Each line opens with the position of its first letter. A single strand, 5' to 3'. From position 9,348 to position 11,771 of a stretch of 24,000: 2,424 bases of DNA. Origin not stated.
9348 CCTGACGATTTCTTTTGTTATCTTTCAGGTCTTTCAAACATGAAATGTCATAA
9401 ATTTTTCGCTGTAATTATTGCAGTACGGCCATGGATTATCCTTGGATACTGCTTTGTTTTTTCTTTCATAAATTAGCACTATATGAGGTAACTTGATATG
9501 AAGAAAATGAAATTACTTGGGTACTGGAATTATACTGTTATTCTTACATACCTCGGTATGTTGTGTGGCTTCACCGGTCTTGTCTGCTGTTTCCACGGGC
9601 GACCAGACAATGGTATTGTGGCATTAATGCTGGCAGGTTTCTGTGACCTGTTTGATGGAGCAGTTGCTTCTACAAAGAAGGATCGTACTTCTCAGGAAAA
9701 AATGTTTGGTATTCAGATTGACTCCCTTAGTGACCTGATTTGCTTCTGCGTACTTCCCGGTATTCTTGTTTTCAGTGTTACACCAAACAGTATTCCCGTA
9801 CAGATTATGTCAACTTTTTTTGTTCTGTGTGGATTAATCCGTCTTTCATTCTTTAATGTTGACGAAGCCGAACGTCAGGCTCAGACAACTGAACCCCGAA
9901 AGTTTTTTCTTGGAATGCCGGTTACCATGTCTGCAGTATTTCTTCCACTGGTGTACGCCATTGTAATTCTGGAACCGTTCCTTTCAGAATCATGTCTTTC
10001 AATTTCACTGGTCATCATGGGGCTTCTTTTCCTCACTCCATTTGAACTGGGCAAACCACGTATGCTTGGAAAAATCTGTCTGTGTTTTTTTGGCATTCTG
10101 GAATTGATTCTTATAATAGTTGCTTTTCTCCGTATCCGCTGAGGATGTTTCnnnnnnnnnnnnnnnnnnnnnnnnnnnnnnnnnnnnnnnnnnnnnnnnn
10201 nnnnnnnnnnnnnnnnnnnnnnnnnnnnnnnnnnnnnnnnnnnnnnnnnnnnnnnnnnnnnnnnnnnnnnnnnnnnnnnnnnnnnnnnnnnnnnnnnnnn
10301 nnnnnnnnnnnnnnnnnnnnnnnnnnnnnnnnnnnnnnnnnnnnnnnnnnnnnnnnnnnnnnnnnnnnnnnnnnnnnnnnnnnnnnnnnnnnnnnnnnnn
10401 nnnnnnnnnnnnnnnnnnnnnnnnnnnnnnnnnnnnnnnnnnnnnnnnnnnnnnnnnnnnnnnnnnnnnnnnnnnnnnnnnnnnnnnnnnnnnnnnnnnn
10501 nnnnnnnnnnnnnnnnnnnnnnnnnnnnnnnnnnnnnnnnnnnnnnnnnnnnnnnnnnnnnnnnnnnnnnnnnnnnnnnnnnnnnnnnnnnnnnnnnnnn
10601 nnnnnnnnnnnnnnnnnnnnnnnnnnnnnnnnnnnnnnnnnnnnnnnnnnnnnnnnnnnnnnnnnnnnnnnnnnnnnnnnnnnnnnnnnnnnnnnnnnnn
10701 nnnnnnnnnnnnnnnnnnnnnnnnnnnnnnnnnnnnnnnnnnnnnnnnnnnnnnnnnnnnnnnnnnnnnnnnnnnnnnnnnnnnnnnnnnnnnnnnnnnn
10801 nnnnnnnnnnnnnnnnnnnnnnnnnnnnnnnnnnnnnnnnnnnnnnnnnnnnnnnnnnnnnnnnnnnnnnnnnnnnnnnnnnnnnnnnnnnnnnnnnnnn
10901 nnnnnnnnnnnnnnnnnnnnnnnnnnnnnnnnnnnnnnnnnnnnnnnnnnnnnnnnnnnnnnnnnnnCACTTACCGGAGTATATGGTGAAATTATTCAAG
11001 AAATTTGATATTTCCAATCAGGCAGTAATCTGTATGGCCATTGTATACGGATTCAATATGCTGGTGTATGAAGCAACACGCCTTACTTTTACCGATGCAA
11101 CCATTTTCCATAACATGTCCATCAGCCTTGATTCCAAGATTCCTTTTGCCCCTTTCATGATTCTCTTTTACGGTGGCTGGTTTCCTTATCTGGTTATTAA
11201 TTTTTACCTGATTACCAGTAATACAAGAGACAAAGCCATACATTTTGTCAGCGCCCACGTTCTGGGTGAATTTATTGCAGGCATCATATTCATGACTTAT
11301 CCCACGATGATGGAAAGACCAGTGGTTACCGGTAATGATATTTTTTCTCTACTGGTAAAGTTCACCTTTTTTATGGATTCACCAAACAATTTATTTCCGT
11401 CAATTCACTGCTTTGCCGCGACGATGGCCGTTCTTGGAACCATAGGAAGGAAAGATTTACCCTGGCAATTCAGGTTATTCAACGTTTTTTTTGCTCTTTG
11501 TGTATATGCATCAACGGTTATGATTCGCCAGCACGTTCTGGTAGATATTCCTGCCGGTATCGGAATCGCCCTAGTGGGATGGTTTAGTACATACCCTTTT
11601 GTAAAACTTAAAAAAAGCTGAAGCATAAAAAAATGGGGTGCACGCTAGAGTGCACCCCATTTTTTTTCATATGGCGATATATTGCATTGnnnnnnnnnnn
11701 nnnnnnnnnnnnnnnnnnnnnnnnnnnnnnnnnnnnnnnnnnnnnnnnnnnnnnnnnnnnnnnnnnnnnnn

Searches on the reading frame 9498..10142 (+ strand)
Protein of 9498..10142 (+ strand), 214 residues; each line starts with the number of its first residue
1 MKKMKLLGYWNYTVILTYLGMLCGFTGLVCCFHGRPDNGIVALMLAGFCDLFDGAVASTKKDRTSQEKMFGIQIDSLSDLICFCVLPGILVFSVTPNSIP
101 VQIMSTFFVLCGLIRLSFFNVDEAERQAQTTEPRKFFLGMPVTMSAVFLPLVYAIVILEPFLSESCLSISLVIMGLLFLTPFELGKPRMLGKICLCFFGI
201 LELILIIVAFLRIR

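Call 11: search_protein_families(library=pfam, proteins=[window:9498-10142:+])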
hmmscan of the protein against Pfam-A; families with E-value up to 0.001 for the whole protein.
window:9498-10142:+ (214 aa): 1 family
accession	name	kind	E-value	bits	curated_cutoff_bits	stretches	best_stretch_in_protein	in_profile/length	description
PF01066.26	CDP-OH_P_transf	-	1.5e-10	42.2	22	1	12-152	3-138/152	CDP-alcohol phosphatidyltransferase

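Call 26: find_encoding_contigs(protein=window:9498-10142:+, flank=10000, max_places=10)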
Protein window:9498-10142:+ (214 aa): no gene with exactly this product is on record in the collection.

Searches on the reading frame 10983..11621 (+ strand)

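Call 11: search_protein_families(library=pfam, proteins=[window:10983-11621:+])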
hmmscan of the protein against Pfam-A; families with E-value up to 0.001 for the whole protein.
window:10983-11621:+ (212 aa): 2 families
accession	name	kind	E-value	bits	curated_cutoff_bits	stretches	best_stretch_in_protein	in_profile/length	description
PF01569.27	PAP2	-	1.6e-05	25.1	27.2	1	128-207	43-125/130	PAP2 superfamily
PF14378.12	PAP2_3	-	8.2e-05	22.9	27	1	54-200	27-188/190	PAP2 superfamily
